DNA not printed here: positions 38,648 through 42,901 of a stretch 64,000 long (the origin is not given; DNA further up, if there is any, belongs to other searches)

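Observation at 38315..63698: Four copies of a 20-nt motif upstream of late operons, likely a phage late promoter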

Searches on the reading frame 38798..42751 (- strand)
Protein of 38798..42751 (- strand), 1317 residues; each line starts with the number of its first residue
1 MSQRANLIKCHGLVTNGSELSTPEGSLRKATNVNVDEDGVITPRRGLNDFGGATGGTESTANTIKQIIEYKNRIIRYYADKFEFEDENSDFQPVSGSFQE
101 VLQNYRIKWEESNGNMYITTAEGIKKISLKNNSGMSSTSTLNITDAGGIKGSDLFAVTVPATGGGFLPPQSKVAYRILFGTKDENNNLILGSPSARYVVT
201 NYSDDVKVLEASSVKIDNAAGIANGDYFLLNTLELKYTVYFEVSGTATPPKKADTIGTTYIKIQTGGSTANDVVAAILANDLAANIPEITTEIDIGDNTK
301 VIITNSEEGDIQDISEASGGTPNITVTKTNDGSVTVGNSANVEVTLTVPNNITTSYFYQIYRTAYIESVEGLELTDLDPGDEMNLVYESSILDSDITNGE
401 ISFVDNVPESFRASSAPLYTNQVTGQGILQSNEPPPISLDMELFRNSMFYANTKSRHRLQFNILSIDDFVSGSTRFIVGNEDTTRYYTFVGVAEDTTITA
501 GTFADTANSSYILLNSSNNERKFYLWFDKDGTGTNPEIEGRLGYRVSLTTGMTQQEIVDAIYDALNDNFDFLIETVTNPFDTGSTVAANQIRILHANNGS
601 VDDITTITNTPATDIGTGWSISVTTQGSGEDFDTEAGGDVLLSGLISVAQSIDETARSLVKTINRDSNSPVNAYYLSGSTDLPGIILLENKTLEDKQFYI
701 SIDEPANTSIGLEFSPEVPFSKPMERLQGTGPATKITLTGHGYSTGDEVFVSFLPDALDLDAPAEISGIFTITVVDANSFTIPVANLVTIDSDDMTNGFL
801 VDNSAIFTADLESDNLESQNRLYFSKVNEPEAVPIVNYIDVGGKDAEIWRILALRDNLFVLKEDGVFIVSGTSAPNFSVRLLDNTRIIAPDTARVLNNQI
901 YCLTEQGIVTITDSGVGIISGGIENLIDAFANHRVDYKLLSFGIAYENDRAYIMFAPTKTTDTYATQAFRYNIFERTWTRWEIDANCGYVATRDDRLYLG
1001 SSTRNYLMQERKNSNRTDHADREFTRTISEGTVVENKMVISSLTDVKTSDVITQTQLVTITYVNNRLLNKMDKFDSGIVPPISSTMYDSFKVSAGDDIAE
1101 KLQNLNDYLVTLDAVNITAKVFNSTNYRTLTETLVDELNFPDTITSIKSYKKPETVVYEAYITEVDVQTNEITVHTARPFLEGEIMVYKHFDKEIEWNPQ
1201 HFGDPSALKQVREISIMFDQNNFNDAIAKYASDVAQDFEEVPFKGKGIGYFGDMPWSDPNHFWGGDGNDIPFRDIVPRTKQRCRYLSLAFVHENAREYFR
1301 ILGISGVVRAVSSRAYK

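Call 10: search_protein_families(library=phrogs, proteins=[window:38798-42751:-], max_evalue=0.001)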
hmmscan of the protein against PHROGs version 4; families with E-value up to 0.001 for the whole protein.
window:38798-42751:- (1317 aa): 0 families

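Call 11: search_protein_families(library=pfam, proteins=[window:38798-42751:-], max_evalue=0.01)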
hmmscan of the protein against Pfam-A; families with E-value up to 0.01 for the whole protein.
window:38798-42751:- (1317 aa): 0 families

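Call 82: search_solved_structures(query=window:38798-42751:-, max_evalue=1)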
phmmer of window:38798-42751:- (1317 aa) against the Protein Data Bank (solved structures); distinct sequences matched with E-value up to 1: 0.

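Call 86: search_solved_structures(query=A4, max_evalue=1)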
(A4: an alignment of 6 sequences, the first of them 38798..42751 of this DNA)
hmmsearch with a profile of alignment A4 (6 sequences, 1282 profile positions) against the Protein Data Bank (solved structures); distinct sequences matched with E-value up to 1: 0.
